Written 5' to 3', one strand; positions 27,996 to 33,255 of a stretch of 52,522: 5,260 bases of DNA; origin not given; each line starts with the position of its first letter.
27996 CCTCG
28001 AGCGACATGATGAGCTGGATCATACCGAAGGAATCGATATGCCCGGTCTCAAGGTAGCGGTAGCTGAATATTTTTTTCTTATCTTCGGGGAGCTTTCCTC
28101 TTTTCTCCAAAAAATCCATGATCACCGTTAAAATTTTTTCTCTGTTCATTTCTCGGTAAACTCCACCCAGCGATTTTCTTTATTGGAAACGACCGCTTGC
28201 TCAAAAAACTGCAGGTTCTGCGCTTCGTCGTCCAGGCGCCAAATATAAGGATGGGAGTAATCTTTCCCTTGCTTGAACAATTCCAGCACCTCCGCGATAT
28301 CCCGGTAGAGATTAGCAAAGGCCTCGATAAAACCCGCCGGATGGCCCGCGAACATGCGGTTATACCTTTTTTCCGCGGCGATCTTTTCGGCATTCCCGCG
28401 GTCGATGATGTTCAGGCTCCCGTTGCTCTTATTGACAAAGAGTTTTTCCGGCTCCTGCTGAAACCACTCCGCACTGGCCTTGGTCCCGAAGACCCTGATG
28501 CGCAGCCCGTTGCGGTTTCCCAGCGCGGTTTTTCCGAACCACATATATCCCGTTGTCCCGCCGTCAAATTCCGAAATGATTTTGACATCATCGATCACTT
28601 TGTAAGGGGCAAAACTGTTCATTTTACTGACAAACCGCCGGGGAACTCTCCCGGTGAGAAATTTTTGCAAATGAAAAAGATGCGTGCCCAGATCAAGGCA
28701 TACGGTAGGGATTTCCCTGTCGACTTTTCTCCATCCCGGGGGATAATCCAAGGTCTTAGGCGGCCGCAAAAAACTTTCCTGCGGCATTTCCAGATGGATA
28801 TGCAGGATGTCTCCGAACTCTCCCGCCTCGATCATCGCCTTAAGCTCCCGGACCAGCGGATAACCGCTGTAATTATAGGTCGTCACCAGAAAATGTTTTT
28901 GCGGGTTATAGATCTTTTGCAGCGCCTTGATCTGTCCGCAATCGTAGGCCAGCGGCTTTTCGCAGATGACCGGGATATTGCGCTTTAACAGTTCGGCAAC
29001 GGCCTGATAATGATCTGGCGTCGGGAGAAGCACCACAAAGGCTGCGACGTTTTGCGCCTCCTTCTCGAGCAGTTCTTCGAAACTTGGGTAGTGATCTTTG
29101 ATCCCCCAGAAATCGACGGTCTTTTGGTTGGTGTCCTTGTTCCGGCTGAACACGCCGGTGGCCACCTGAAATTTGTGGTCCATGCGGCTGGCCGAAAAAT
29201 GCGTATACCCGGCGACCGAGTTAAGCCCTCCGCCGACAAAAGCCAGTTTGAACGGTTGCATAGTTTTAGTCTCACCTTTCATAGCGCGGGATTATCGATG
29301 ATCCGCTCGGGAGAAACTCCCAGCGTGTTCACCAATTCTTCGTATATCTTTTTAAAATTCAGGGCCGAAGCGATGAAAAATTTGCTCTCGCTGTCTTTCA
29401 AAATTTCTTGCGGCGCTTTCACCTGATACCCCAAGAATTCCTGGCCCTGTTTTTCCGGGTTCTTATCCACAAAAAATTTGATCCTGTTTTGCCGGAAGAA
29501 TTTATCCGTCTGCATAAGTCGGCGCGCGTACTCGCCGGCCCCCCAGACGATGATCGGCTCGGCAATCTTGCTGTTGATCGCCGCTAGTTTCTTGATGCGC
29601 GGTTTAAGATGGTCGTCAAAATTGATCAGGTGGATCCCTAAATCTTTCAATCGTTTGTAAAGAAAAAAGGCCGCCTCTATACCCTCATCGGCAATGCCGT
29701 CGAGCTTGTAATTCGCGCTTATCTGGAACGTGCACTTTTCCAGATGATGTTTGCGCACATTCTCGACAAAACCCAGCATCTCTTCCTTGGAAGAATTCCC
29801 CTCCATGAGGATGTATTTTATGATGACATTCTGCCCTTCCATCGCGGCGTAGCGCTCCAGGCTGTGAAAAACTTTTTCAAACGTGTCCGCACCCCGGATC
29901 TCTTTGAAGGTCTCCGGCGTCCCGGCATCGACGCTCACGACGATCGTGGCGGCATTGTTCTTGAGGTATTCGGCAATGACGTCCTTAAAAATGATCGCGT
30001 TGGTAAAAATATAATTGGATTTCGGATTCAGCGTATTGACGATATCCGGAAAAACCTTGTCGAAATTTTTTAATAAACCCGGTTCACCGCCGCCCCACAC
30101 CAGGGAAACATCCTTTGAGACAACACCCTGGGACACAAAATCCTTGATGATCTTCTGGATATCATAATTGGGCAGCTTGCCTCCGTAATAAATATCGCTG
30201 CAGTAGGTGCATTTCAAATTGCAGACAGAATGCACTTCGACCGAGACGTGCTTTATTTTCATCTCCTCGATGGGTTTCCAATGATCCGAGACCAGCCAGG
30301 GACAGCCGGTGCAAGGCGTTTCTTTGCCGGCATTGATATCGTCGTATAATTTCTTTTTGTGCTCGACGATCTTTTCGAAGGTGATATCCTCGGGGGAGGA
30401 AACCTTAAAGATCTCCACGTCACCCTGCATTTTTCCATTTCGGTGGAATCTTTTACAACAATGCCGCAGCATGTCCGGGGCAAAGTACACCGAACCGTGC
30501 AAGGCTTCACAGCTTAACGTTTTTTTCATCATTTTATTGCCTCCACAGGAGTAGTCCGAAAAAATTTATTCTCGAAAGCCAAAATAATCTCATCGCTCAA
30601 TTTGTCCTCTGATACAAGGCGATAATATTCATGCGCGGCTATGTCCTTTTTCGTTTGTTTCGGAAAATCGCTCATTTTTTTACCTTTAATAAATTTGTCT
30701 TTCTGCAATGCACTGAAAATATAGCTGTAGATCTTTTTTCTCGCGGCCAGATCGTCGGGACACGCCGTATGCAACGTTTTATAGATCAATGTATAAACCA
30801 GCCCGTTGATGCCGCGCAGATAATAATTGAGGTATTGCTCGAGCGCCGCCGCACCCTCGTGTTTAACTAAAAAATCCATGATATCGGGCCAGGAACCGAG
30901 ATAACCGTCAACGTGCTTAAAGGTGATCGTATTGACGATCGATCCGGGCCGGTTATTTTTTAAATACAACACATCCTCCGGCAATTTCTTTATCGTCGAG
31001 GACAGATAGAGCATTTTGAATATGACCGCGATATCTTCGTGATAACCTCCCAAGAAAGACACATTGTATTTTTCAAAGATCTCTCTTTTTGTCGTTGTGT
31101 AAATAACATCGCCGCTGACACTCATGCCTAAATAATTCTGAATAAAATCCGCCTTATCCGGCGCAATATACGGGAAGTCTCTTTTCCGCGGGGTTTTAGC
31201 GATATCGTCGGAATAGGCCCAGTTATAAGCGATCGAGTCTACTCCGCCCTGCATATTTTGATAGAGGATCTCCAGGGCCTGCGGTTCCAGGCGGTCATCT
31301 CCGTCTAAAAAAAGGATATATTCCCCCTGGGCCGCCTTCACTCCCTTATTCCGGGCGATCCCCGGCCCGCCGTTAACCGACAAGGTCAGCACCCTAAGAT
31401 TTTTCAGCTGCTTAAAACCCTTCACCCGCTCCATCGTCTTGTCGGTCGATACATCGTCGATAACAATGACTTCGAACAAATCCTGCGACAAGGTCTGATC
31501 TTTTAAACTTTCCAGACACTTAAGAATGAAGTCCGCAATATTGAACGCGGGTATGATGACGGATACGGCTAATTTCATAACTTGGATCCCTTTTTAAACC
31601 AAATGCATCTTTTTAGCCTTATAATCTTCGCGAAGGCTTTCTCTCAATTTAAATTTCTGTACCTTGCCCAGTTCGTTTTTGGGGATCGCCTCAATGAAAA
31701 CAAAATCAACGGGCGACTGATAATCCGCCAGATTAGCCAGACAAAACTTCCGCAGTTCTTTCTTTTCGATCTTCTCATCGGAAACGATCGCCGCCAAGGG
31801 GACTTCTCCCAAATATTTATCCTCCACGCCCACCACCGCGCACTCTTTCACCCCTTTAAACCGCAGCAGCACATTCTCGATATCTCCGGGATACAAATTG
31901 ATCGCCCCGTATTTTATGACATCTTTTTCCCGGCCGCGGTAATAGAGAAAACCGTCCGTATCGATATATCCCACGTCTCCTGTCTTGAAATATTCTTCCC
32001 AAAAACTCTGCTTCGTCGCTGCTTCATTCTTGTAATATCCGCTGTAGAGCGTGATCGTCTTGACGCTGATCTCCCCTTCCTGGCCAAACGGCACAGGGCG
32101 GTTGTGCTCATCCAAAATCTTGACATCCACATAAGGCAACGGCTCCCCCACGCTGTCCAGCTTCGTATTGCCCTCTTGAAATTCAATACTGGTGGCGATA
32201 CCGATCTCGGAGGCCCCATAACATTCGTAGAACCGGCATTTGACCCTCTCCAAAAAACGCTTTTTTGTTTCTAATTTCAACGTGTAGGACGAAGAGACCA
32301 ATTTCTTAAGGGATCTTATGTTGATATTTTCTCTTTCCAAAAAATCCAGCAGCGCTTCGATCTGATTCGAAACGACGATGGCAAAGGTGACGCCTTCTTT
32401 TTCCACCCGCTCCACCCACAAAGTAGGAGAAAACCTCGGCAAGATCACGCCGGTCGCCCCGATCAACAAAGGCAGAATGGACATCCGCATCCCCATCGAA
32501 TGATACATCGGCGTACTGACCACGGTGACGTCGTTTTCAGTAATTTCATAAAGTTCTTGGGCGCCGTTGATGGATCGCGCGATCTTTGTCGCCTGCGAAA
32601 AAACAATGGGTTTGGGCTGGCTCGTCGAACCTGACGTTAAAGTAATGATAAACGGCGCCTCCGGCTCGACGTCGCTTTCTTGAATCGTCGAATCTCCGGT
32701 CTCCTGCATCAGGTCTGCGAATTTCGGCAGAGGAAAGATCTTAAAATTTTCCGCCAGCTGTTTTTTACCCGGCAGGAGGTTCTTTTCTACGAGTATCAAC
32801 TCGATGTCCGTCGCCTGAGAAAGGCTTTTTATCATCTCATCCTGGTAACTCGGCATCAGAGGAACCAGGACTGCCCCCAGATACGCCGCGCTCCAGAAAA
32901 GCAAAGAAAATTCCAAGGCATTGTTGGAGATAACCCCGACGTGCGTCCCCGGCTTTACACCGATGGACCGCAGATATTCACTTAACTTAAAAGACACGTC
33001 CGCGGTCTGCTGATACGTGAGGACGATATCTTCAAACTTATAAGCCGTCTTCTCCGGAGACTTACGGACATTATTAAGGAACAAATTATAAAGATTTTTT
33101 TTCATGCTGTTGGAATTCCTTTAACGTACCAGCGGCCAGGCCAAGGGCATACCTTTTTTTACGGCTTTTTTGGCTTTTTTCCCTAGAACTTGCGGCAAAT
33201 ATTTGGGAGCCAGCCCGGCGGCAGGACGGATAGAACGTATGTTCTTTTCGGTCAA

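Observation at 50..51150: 51-kb regulator-headed, single-strand glycan locus with four sugar-nucleotide pathways but no export or polymerisation genes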

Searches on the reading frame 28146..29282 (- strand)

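Call 6: search_protein_families(library=pfam, proteins=[window:28146-29282:-], max_evalue=0.001)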
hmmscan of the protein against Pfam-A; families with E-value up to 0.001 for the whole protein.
window:28146-29282:- (378 aa): 3 families
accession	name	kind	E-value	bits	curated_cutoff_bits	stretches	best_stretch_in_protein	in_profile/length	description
PF22725.1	GFO_IDH_MocA_C3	-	1e-17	64.7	27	1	144-271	1-123/124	GFO/IDH/MocA C-terminal domain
PF01408.29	GFO_IDH_MocA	-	4.6e-16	60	24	1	11-129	1-113/120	Oxidoreductase family, NAD-binding Rossmann fold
PF02894.22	GFO_IDH_MocA_C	-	1e-12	48.7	22.9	1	148-374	1-217/218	Oxidoreductase family, C-terminal alpha/beta domain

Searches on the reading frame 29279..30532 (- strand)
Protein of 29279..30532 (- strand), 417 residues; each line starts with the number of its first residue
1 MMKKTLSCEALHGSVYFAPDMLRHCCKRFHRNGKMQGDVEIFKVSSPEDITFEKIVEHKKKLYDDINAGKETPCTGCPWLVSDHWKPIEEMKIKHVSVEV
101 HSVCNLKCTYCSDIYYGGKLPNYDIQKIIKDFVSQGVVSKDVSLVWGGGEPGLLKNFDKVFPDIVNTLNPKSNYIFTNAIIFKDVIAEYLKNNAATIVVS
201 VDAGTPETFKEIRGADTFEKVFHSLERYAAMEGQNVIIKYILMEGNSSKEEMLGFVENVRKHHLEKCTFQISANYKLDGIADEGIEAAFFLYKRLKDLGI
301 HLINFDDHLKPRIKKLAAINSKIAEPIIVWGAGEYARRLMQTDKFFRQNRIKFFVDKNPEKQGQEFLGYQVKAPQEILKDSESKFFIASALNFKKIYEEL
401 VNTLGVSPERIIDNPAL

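Call 6: search_protein_families(library=pfam, proteins=[window:29279-30532:-], max_evalue=0.001)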
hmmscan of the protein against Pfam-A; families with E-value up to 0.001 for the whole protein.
window:29279-30532:- (417 aa): 2 families
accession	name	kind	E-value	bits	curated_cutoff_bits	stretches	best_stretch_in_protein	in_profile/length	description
PF04055.27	Radical_SAM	-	7.6e-15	55.9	29.5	1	100-250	3-158/166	Radical SAM superfamily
PF02629.25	CoA_binding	-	0.00079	20.6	22.3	0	326-401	5-84/97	CoA binding domain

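Call 86: search_protein_families(library=ncbifam, proteins=[window:29279-30532:-], max_evalue=0.000001)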
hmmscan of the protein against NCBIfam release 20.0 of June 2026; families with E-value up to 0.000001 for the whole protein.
window:29279-30532:- (417 aa): 23 families
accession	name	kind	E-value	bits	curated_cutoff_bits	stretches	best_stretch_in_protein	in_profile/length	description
TIGR02666.1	moaA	equivalog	2.7e-16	59.4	284.05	1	93-264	9-185/336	GTP 3',8-cyclase MoaA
NF045574.1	sacti_mat_StsB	exception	9e-13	47.9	625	1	89-263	91-263/466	StsB family radical SAM/SPASM domain sactipeptide maturase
NF001199.0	PRK00164.2-1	equivalog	1.5e-12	47.3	231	1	92-257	10-176/308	GTP 3',8-cyclase MoaA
NF049973.1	radical_Rv1681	equivalog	8e-12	44.7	380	1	104-286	82-260/326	Rv1681 family radical SAM protein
TIGR02668.1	moaA_archaeal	equivalog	1.7e-11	43.7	325.25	1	92-262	8-179/303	GTP 3',8-cyclase MoaA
TIGR04321.1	spiroSPASM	subfamily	3e-11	42.7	250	1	96-263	233-409/510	spiro-SPASM protein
TIGR04317.1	W_rSAM_matur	equivalog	6.7e-11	41.9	380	1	92-231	2-139/349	tungsten cofactor oxidoreductase radical SAM maturase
TIGR04250.1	SCM_rSAM_ScmE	equivalog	7.2e-11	41.6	400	1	94-231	3-140/358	SynChlorMet cassette radical SAM/SPASM protein ScmE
TIGR04084.1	rSAM_AF0577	subfamily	1.9e-10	40.2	225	1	102-239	5-135/347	TIGR04084 family radical SAM/SPASM domain-containing protein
TIGR04163.1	rSAM_cobopep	equivalog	2.1e-10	39.9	375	1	90-240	60-220/428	peptide-modifying radical SAM enzyme CbpB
TIGR03942.1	sulfatase_rSAM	equivalog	2.2e-09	36.9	349.45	1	101-233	8-153/363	anaerobic sulfatase maturase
TIGR04311.1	rSAM_Geo_metal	subfamily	2.2e-09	36.8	400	1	95-247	4-164/423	radical SAM/SPASM family putative metalloenzyme maturase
NF041298.1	rSAM_mat_DynA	equivalog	3.7e-09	36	450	1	102-238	9-156/356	dynobactin maturation radical SAM/SPASM protein DynA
NF038170.1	lachnocin_rSAM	equivalog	8.2e-08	31.5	550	1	86-245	68-244/440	lachnocin radical SAM maturase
NF050035.1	rSAM_WgK_link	exception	1.8e-07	30.5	650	1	96-226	11-141/367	radical SAM/SPASM peptide maturase WgkB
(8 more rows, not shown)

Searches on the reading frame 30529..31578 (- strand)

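Call 6: search_protein_families(library=pfam, proteins=[window:30529-31578:-], max_evalue=0.001)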
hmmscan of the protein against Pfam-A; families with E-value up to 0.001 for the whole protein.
window:30529-31578:- (349 aa): 3 families
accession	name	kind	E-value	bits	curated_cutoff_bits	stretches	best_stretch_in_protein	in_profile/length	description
PF00535.33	Glycos_transf_2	-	7.1e-33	114.3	23.3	1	6-151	1-146/168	Glycosyl transferase family 2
PF10111.15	Glyco_tranf_2_2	-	8.8e-13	48.8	27.3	1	23-181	17-183/276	Glycosyltransferase like family 2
PF13641.12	Glyco_tranf_2_3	-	7.4e-09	36.4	27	1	5-109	3-111/230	Glycosyltransferase like family 2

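Call 86: search_protein_families(library=ncbifam, proteins=[window:30529-31578:-], max_evalue=0.000001)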
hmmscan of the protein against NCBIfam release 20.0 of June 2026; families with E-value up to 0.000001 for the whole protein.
window:30529-31578:- (349 aa): 19 families
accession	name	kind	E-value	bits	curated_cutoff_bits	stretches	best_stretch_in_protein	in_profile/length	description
NF041875.1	EPS_EpsD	equivalog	1.7e-22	80.2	370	1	5-103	1-98/325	exopolysaccharide biosynthesis glycosyltransferase EpsD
NF007482.0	PRK10073.1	equivalog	2.3e-22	79.5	423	1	4-107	7-108/334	glycosyltransferase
NF047683.1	TeichurnBiosyTuaG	equivalog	1.5e-21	77.1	400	1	4-110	7-112/252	teichuronic acid biosynthesis protein TuaG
NF050050.1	ProtGlycPglI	equivalog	2.5e-16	59.9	500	1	5-119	4-118/306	GalNAc(5)-diNAcBac-PP-undecaprenol beta-1,3-glucosyltransferase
TIGR03965.1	mycofact_glyco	equivalog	8.1e-16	57.9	280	1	4-107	75-177/467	mycofactocin biosynthesis glycosyltransferase MftF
TIGR03937.1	PgaC_IcaA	equivalog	2.6e-15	56.3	422.3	1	4-110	46-151/407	poly-beta-1,6-N-acetyl-D-glucosamine synthase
NF038302.1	EPS_HpsE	equivalog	1.1e-13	50.9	300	1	5-100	3-102/307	hormogonium polysaccharide biosynthesis glycosyltransferase HpsE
TIGR04283.1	glyco_like_mftF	equivalog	2.2e-13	50.3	182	1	5-110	1-99/221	TIGR04283 family arsenosugar biosynthesis glycosyltransferase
TIGR03111.1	glyc2_xrt_Gpos1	hypoth_equivalog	1.7e-12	46.9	363.95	1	5-105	51-152/439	TIGR03111 family XrtG-associated glycosyltransferase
NF047588.1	GlcsyltransPgfSStrep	equivalog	2.6e-11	43.3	500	1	4-117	2-118/308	glycosyltransferase PgfS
NF038299.1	EPS_HpsN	equivalog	4.1e-10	39.1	425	1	4-110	2-107/317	hormogonium polysaccharide biosynthesis glycosyltransferase HpsN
NF053739.1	GlytfEpsEBac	equivalog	1.8e-09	37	450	1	5-101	3-99/265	glycosyltransferase EpsE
TIGR04009.1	wcaE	equivalog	2.6e-09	36.7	369.2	1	5-107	3-105/248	colanic acid biosynthesis glycosyltransferase WcaE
NF010496.0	PRK13915.1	equivalog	1.1e-08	34.5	262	1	3-94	31-126/307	glucosyl-3-phosphoglycerate synthase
TIGR03469.1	HpnB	hypoth_equivalog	2.7e-08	33.3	379.25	1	4-110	45-161/386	hopene-associated glycosyltransferase HpnB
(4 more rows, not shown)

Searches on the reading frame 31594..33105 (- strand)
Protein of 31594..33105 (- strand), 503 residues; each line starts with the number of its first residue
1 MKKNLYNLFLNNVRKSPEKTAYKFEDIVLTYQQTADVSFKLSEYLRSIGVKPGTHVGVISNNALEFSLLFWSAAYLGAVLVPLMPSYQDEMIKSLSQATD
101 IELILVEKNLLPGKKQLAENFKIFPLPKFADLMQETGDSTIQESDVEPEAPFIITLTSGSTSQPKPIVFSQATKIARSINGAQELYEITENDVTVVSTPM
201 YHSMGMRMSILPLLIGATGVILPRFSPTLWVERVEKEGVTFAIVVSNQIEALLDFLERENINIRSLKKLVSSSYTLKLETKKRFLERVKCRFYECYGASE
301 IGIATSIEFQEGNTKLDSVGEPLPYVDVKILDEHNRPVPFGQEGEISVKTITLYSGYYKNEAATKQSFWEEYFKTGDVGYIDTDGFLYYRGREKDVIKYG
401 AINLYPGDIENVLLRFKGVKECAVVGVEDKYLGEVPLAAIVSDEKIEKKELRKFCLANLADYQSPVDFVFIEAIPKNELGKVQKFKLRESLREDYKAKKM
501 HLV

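Call 6: search_protein_families(library=pfam, proteins=[window:31594-33105:-], max_evalue=0.001)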
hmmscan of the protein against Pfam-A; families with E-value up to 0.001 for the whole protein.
window:31594-33105:- (503 aa): 2 families
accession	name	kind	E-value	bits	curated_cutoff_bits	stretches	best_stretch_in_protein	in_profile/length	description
PF00501.34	AMP-binding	-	9.7e-63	212.7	29.9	1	11-358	3-384/384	AMP-binding enzyme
PF13193.12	AMP-binding_C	-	2.6e-15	57.5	24.5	1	409-481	2-76/76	AMP-binding enzyme C-terminal domain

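Call 86: search_protein_families(library=ncbifam, proteins=[window:31594-33105:-], max_evalue=0.000001)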
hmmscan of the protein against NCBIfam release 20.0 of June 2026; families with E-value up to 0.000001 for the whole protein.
window:31594-33105:- (503 aa): 105 families (the best 25 are shown)
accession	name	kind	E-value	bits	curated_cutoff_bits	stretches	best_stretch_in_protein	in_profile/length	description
NF004837.0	PRK06187.1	subfamily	1.7e-102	343.4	476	1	2-496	7-527/531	long-chain-fatty-acid--CoA ligase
NF005797.0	PRK07638.1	equivalog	5.4e-79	265.9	518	1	11-497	9-485/487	acyl-CoA synthetase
NF006182.0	PRK08316.1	subfamily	1.9e-78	264.2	663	1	11-494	19-520/523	fatty acyl-CoA synthetase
NF002966.0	PRK03640.1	equivalog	6.2e-76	255.9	556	1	7-492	6-481/483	o-succinylbenzoate--CoA ligase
NF052269.1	Staph_lig_FadD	equivalog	1.3e-75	254.7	650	1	28-494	27-496/499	long-chain-fatty-acid--CoA ligase FadD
NF005307.0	PRK06839.1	equivalog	2.7e-74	250.6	748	1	16-492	15-494/496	o-succinylbenzoate--CoA ligase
NF004822.0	PRK06178.1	equivalog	8.4e-70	235.9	782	2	129-492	191-568/571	acyl-CoA synthetase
NF004114.0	PRK05605.1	equivalog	1e-68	232.1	766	2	93-494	164-572/575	long-chain-fatty-acid--CoA ligase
NF005702.0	PRK07514.1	subfamily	1.2e-67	228.4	558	1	1-496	1-505/506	malonyl-CoA synthase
NF009233.0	PRK12583.1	subfamily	6.7e-67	226.1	832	2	143-496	195-555/558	fatty acid CoA ligase family protein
TIGR01923.1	menE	equivalog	4.9e-65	220.1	330.15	1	30-485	1-440/442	o-succinylbenzoate--CoA ligase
NF006181.0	PRK08314.1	subfamily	2.4e-63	214.3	705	2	140-495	195-558/563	long-chain-fatty-acid--CoA ligase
NF005676.0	PRK07470.1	equivalog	1.1e-61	209.2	774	1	4-495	21-533/544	acyl-CoA synthetase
NF005858.0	PRK07787.1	subfamily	3.5e-60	203.8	575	1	11-488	9-469/471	acyl-CoA synthetase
NF004511.1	PRK05852.1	equivalog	1.1e-59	202.4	650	1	7-489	3-502/505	FadD7 family fatty acid--CoA ligase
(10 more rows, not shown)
